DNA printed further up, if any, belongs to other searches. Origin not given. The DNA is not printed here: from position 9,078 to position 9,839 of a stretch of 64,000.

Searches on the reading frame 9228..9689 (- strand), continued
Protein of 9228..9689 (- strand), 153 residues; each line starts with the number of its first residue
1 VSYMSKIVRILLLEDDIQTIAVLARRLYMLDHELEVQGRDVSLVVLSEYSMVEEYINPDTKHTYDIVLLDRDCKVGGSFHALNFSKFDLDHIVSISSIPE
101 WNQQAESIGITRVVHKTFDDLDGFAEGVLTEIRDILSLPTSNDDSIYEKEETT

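Call 56: search_protein_families(library=pfam, proteins=[P0180, P0186, P0220, P0298, P0315, P0184, P0194, P0202, P0205, P0192], max_evalue=0.01)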
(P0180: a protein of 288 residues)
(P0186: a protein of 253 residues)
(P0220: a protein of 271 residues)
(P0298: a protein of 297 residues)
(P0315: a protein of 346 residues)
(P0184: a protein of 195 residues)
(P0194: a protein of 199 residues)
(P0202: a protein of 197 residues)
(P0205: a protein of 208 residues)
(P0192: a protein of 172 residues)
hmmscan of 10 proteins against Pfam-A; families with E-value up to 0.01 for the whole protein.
P0180 (288 aa): 3 families
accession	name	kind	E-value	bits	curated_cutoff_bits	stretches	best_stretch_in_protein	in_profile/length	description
PF09397.16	FtsK_gamma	-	8.5e-30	102.7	30.6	2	209-267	4-62/63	Ftsk gamma domain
PF03297.21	Ribosomal_S25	-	0.002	18.8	28.8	0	210-266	42-98/101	S25 ribosomal protein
PF01978.25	TrmB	-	0.0098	16.2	25.6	0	155-193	16-54/68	Sugar-specific transcriptional regulator TrmB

P0186 (253 aa): 0 families

P0220 (271 aa): 2 families
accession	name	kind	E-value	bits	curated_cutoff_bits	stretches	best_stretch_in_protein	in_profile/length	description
PF09397.16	FtsK_gamma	-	1.4e-43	146.8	30.6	2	212-271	2-61/63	Ftsk gamma domain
PF04157.22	EAP30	-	0.0039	17.4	26.8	0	220-259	173-215/219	EAP30/Vps36 family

P0298 (297 aa): 1 family
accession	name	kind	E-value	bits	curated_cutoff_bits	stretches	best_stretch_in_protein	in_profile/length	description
PF00072.30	Response_reg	-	0.0088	16.6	30.2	0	11-110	1-101/111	Response regulator receiver domain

P0315 (346 aa): 0 families

P0184 (195 aa): 1 family
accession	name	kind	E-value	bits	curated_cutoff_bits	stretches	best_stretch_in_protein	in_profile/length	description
PF09397.16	FtsK_gamma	-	1e-18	67.2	30.6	1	135-194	2-61/63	Ftsk gamma domain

P0194 (199 aa): 1 family
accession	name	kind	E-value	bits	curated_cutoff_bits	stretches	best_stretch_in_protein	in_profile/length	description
PF09397.16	FtsK_gamma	-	3.5e-15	55.9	30.6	1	135-193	3-61/63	Ftsk gamma domain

P0202 (197 aa): 1 family
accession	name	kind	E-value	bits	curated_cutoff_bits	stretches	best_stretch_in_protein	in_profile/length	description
PF09397.16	FtsK_gamma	-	2.7e-08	33.8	30.6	1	135-193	3-61/63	Ftsk gamma domain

P0205 (208 aa): 2 families
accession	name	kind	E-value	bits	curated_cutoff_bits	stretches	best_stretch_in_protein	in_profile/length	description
PF09397.16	FtsK_gamma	-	2e-07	31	30.6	1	145-202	4-61/63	Ftsk gamma domain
PF24448.1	T4_y05I_C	-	0.0044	17.8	27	0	111-149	22-60/69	y05I-like putative transcription factor C-terminal domain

P0192 (172 aa): 0 families

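Call 69: find_encoding_contigs(protein=P0008, flank=10000, max_places=3)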
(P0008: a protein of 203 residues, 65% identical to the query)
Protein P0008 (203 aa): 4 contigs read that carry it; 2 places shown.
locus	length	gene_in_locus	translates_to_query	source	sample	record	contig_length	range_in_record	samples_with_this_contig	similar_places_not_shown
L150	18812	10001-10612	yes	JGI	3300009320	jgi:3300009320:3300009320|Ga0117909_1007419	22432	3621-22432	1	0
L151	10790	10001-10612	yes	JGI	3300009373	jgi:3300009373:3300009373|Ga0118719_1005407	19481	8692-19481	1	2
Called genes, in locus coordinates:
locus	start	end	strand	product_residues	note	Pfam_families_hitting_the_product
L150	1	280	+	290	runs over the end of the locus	PF13793:Pribosyltran_N (weak), PF00156:Pribosyltran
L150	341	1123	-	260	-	PF00459:Inositol_P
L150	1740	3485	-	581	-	PF00239:Resolvase, PF07508:Recombinase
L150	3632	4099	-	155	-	-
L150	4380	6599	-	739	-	PF13155:Toprim_2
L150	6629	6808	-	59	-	-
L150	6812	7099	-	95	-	PF18903:DUF5659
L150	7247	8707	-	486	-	-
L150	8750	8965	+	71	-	PF12728:HTH_17, PF00376:MerR, PF13411:MerR_1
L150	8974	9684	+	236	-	-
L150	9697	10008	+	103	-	PF20619:DUF6804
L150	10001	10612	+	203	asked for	PF09397:FtsK_gamma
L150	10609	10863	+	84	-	-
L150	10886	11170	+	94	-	-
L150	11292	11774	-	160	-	-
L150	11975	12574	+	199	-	-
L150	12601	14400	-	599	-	PF00239:Resolvase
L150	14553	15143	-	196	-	-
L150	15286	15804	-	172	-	-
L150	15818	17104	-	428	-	-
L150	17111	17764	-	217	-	PF01807:Zn_ribbon_DnaG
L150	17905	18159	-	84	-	PF18903:DUF5659 (weak)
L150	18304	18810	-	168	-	?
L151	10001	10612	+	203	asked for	PF09397:FtsK_gamma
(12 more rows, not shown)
